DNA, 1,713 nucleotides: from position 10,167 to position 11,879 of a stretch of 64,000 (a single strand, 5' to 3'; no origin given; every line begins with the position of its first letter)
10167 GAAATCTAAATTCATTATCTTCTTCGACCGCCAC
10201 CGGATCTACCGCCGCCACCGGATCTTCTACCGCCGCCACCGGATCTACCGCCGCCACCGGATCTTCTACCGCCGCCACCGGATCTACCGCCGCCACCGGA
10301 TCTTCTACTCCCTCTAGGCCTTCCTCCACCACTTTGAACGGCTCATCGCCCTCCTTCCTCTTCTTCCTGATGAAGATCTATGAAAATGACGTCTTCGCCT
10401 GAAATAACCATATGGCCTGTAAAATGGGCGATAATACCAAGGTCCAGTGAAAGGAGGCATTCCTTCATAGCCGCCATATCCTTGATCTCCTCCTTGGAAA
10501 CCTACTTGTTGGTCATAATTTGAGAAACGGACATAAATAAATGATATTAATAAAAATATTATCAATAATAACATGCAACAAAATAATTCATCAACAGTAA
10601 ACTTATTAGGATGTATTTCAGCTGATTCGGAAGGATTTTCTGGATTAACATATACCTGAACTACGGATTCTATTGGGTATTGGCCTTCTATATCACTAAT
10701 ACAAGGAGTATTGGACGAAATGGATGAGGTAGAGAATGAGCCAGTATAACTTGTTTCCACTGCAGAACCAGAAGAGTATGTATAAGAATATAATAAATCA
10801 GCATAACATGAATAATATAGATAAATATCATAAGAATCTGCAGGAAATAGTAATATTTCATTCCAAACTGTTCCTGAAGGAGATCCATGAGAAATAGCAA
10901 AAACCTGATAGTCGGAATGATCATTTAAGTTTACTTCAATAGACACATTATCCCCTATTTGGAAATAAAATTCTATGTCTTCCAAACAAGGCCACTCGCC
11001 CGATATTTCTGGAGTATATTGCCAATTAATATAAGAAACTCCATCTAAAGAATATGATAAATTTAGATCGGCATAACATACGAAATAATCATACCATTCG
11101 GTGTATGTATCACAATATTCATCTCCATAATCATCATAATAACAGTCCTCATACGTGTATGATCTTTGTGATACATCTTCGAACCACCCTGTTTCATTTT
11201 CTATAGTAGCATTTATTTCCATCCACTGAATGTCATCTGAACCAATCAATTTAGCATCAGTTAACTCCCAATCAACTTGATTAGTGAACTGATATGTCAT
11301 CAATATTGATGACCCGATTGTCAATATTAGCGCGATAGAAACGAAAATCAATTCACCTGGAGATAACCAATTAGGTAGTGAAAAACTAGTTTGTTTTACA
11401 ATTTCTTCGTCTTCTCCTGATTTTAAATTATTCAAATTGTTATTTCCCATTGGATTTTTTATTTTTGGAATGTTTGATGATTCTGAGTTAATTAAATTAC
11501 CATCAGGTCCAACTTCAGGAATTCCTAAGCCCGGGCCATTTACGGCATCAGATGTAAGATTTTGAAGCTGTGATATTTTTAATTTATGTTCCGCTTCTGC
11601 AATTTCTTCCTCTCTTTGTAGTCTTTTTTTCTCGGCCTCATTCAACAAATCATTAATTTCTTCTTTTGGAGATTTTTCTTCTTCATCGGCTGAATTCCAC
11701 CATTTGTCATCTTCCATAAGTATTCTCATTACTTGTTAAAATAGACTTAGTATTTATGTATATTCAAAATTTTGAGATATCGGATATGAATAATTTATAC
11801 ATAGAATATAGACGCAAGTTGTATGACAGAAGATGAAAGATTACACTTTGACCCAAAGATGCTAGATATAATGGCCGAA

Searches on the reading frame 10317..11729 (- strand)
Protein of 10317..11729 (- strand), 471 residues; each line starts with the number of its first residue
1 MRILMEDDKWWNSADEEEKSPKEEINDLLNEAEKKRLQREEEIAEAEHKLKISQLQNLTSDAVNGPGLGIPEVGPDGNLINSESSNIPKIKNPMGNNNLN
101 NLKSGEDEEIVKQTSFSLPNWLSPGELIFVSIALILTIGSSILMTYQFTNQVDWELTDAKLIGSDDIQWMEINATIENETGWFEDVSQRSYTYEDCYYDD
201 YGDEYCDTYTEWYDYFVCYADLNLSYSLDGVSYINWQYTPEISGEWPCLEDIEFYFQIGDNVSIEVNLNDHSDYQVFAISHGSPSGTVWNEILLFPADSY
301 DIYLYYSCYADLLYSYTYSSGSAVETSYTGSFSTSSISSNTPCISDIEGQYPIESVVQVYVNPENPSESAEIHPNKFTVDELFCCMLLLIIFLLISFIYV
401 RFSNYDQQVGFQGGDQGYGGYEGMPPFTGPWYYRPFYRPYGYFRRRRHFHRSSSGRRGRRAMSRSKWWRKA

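Call 77: search_protein_families(library=pfam, proteins=[window:10317-11729:-], max_evalue=0.00001)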
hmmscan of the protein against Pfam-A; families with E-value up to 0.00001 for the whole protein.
window:10317-11729:- (471 aa): 1 family
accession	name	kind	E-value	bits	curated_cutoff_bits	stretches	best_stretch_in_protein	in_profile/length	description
PF12158.14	DUF3592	-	5.9e-06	27.3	25.3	1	308-369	26-77/84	Domain of unknown function (DUF3592)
